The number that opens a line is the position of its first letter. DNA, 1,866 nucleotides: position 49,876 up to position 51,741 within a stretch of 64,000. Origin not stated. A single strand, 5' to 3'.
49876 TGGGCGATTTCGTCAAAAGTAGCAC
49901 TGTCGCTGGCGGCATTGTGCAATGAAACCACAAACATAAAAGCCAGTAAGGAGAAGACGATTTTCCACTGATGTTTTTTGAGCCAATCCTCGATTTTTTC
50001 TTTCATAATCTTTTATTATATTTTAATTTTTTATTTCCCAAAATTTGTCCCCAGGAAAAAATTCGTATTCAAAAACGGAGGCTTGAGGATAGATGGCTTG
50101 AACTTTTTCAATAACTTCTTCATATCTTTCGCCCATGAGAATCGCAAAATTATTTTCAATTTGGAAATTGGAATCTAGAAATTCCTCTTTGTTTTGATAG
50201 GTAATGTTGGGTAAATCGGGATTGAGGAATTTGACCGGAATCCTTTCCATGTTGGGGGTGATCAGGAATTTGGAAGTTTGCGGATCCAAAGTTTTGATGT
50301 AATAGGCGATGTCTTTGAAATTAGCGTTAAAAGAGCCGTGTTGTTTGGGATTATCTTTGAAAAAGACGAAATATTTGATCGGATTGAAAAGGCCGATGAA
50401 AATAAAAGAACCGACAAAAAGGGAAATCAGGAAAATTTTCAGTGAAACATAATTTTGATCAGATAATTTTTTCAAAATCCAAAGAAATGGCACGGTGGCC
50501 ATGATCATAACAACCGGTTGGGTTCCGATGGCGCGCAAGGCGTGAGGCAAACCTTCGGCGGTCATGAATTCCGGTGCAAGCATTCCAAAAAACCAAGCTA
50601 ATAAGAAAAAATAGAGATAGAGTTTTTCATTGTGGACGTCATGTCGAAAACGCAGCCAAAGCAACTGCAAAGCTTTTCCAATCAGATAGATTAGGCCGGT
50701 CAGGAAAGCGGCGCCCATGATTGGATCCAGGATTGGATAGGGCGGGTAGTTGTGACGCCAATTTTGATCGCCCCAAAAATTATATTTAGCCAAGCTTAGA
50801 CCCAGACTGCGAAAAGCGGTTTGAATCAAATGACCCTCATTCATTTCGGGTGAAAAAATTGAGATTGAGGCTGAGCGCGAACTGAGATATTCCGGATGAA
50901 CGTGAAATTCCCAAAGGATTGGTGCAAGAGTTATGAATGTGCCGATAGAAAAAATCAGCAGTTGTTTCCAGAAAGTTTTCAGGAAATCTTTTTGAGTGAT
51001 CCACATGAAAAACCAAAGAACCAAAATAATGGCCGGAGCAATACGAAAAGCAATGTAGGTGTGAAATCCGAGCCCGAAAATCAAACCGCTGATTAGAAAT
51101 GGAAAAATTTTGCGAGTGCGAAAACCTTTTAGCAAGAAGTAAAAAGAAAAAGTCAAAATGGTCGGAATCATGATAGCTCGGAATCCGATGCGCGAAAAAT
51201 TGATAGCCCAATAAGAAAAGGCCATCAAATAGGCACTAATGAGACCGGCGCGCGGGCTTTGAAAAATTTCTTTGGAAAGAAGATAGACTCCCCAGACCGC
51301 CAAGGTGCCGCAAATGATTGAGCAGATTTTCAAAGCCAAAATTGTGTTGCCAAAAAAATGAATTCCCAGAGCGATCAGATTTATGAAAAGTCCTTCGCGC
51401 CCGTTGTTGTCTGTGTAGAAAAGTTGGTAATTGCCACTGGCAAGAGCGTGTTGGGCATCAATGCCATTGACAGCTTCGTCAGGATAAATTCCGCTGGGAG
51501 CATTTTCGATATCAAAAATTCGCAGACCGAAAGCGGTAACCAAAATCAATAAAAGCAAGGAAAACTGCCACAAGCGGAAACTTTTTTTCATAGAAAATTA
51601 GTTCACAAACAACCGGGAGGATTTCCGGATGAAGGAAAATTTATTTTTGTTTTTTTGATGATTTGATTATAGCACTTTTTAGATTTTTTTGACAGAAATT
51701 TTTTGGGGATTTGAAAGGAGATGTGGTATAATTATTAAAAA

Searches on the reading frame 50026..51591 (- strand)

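Call 95: search_protein_families(library=pfam, proteins=[window:50026-51591:-], max_evalue=0.00001)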
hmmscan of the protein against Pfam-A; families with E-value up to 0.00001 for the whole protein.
window:50026-51591:- (522 aa): 1 family
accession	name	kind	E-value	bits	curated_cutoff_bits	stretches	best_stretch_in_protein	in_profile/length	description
PF13231.12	PMT_2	-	3.8e-12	47.1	26.1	1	72-227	9-160/160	Dolichyl-phosphate-mannose-protein mannosyltransferase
